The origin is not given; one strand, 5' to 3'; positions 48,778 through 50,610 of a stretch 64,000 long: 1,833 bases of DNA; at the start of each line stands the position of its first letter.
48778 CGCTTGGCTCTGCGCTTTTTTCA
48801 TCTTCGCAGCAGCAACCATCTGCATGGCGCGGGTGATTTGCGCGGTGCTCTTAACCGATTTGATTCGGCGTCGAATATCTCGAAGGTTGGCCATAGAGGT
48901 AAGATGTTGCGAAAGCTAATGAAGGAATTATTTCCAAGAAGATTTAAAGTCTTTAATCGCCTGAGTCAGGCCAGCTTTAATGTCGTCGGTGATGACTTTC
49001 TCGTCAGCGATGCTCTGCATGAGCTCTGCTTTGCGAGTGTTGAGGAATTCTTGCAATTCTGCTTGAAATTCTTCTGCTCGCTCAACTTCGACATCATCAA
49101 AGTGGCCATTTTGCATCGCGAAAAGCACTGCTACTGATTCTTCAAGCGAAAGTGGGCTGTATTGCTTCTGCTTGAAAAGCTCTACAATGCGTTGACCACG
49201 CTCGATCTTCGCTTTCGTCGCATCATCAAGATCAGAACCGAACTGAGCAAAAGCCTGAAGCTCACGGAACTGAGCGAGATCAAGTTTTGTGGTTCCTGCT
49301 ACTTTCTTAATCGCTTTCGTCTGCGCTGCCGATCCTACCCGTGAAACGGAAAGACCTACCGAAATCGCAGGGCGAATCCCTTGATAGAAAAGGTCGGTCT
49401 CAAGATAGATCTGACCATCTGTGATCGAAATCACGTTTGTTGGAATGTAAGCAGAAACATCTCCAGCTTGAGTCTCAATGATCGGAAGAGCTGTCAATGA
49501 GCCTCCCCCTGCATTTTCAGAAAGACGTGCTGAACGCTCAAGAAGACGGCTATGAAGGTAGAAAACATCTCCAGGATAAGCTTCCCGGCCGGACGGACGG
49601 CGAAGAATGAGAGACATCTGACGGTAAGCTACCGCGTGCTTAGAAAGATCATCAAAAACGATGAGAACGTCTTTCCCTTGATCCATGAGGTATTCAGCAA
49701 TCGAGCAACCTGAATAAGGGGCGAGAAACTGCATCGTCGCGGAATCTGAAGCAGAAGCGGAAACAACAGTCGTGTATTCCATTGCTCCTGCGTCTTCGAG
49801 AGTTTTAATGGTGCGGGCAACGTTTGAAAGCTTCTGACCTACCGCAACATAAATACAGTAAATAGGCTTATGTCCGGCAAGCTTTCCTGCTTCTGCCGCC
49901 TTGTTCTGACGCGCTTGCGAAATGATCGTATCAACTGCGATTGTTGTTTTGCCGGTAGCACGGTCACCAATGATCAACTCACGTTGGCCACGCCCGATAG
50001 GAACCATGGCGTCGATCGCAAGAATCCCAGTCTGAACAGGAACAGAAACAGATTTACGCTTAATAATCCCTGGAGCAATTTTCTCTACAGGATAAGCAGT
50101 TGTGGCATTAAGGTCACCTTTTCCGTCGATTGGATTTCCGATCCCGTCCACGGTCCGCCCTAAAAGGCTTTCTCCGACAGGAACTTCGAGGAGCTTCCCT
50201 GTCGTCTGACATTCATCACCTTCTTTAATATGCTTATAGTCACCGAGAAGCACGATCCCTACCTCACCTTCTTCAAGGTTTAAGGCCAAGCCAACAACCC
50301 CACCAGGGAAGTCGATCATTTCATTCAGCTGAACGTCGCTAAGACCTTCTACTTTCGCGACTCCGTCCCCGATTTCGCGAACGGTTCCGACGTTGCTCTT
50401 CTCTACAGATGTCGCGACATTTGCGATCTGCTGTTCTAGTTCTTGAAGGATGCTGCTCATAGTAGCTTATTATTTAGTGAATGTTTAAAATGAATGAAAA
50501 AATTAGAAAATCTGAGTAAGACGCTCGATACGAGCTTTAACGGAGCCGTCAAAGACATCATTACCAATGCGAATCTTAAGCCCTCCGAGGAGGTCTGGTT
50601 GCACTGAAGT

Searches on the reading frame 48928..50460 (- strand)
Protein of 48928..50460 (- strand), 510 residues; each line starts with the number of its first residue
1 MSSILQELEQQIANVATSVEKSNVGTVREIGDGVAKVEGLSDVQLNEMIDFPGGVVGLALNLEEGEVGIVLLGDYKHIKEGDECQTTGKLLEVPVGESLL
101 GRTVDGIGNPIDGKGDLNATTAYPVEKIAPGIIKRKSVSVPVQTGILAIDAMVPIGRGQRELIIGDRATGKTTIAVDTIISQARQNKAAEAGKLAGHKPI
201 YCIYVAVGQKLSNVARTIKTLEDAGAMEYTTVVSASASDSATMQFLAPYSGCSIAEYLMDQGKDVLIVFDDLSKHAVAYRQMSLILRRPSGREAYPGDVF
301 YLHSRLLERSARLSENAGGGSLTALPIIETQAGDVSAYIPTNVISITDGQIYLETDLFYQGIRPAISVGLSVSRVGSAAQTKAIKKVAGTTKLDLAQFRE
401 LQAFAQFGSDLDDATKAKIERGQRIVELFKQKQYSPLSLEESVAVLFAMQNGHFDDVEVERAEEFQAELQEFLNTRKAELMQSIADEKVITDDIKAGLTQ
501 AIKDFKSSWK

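Call 85: search_protein_families(library=pfam, proteins=[window:48928-50460:-], max_evalue=0.00001)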
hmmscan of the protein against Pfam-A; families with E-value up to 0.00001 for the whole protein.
window:48928-50460:- (510 aa): 3 families
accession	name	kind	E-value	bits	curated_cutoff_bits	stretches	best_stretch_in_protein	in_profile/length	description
PF00006.31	ATP-synt_ab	-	7.8e-79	264.7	29.5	1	145-373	1-213/213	ATP synthase alpha/beta family, nucleotide-binding domain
PF00306.32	ATP-synt_ab_C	-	5.5e-46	156.4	27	1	380-505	1-126/126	ATP synthase alpha/beta chain, C terminal domain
PF02874.29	ATP-synt_ab_N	-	2.6e-10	41.1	20.9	1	23-88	4-69/69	ATP synthase alpha/beta family, beta-barrel domain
